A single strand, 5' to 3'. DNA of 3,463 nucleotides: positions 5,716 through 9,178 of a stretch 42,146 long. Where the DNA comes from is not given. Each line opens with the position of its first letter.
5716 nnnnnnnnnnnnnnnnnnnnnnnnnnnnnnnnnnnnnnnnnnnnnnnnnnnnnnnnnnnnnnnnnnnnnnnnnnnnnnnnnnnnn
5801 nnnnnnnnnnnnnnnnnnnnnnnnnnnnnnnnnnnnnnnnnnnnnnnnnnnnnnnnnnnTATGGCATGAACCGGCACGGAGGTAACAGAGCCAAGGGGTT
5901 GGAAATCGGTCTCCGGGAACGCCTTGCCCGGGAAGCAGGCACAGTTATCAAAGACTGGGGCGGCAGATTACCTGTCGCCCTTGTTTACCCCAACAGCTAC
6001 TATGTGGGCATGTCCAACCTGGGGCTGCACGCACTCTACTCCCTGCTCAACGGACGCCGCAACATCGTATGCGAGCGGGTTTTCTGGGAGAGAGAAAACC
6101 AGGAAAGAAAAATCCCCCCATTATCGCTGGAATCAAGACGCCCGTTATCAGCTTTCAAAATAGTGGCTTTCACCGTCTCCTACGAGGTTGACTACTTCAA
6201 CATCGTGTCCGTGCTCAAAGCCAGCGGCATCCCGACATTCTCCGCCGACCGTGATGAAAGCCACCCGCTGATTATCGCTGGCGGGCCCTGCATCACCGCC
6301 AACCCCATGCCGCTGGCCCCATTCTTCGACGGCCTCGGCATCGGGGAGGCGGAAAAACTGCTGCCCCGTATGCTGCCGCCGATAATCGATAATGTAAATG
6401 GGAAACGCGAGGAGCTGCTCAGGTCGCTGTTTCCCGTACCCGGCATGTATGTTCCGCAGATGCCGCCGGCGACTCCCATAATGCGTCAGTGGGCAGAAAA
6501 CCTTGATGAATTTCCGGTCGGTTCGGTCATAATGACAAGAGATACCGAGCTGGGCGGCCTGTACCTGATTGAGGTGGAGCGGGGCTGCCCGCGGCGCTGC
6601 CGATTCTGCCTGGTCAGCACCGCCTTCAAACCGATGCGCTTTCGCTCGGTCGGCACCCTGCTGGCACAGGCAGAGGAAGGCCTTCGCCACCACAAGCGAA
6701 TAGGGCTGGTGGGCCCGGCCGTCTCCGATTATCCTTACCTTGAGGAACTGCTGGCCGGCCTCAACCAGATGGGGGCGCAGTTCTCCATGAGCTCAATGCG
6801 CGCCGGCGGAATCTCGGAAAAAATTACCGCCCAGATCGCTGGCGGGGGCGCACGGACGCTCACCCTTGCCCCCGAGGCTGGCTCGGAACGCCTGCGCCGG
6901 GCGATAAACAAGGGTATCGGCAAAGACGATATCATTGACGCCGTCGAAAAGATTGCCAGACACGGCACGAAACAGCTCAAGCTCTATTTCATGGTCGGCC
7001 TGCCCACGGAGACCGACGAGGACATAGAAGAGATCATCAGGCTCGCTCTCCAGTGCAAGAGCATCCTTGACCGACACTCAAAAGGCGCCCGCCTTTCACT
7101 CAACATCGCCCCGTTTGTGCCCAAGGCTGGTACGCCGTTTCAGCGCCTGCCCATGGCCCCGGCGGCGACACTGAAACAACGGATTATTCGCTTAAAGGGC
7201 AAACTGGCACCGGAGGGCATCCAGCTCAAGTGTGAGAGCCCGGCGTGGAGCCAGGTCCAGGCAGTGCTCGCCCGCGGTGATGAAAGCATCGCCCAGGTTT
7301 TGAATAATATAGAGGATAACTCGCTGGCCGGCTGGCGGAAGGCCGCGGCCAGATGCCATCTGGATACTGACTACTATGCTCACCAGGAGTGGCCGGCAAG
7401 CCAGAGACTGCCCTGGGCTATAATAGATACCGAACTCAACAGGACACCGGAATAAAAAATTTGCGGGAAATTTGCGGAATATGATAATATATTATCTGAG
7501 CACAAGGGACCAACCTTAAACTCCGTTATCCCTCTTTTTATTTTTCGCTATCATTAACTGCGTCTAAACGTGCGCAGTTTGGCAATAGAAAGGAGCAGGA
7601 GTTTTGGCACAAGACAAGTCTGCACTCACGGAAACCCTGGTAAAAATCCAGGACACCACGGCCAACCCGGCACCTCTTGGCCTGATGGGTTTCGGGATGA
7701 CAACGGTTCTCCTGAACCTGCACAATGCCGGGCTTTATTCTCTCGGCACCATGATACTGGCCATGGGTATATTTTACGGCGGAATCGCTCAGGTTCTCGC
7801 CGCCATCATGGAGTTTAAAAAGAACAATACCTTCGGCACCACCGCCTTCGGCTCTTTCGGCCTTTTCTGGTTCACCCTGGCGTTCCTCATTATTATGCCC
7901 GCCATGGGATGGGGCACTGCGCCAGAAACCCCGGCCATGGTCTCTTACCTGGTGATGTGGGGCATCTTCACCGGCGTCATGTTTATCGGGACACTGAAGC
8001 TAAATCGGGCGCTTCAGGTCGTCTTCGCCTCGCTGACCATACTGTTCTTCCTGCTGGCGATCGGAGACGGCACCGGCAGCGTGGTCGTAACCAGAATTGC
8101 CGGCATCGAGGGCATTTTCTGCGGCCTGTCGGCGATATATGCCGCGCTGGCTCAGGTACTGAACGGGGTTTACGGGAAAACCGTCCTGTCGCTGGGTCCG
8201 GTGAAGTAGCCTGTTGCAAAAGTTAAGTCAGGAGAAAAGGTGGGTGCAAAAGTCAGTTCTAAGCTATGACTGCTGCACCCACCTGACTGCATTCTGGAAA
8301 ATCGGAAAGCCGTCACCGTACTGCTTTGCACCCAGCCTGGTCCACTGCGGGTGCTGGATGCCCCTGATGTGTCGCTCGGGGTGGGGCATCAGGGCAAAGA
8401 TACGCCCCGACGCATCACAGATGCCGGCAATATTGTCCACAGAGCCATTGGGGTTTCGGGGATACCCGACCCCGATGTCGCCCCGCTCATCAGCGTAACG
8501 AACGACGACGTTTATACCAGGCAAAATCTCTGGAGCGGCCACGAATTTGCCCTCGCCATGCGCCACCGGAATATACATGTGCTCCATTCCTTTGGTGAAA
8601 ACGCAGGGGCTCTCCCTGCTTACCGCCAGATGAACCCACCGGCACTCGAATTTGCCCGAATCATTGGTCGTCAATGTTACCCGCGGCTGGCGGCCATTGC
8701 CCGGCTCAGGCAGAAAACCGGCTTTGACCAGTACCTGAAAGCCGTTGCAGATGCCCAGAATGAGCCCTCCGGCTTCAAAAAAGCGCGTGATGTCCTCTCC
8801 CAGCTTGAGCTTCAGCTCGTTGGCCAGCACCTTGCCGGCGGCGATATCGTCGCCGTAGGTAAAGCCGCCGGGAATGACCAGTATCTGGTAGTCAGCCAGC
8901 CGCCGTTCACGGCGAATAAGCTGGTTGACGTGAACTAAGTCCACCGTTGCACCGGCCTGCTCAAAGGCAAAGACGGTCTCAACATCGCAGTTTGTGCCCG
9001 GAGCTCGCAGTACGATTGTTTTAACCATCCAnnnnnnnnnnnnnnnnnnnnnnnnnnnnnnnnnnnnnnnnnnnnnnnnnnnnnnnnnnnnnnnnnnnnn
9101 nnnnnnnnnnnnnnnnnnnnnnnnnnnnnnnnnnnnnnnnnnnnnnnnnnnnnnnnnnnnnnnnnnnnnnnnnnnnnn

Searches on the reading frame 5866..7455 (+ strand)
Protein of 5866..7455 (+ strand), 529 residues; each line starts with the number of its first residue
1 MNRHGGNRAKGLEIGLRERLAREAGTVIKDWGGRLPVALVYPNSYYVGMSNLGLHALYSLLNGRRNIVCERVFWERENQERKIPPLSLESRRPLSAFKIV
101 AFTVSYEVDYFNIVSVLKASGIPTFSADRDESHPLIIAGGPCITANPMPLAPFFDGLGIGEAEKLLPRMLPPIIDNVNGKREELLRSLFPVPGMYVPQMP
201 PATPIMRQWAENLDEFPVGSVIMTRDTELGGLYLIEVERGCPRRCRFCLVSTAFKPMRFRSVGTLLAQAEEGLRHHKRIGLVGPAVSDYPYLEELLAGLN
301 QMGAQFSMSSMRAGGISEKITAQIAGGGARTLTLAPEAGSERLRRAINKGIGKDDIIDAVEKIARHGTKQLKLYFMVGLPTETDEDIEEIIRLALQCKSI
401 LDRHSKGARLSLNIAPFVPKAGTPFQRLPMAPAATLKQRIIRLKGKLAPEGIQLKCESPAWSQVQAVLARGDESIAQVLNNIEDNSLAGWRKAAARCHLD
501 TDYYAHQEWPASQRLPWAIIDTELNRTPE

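Call 25: search_protein_families(library=pfam, proteins=[window:5866-7455:+], max_evalue=0.001)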
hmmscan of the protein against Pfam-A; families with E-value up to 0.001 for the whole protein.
window:5866-7455:+ (529 aa): 2 families
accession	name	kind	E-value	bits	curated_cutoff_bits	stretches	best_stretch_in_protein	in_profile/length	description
PF19864.5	Radical_SAM_N2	-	3e-43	147.3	29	1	53-197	1-151/151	Radical SAM proteins, N-terminal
PF04055.27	Radical_SAM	-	6.5e-24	85.4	29.5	1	238-394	4-166/166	Radical SAM superfamily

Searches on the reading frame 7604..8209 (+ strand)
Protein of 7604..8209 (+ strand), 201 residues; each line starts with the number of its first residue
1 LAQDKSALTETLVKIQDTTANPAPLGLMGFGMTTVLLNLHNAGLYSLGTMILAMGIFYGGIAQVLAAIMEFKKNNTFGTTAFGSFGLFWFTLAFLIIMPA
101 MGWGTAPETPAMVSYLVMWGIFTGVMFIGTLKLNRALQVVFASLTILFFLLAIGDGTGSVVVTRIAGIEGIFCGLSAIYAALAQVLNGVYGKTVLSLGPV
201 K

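Call 25: search_protein_families(library=pfam, proteins=[window:7604-8209:+], max_evalue=0.001)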
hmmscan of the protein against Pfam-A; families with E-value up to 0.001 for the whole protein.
window:7604-8209:+ (201 aa): 1 family
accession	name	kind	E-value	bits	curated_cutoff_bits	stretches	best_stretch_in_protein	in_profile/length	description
PF01184.24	Gpr1_Fun34_YaaH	-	5.7e-37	127.8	25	1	16-187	14-192/207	GPR1/FUN34/yaaH family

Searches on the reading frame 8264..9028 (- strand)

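Call 25: search_protein_families(library=pfam, proteins=[window:8264-9028:-], max_evalue=0.001)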
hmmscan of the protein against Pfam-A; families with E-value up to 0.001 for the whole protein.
window:8264-9028:- (254 aa): 4 families
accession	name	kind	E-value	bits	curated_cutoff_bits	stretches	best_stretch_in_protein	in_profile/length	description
PF13507.12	GATase_5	-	5.4e-85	285.1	27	1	2-251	2-260/260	CobB/CobQ-like glutamine amidotransferase domain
PF07685.20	GATase_3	-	3.2e-06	27.3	27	1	38-102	30-90/196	CobB/CobQ-like glutamine amidotransferase domain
PF01965.30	DJ-1_PfpI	-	3.8e-06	27.3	26.6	1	42-107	57-114/165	DJ-1/PfpI family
PF00117.34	GATase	-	0.00079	19.6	22.8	0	21-103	16-88/190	Glutamine amidotransferase class-I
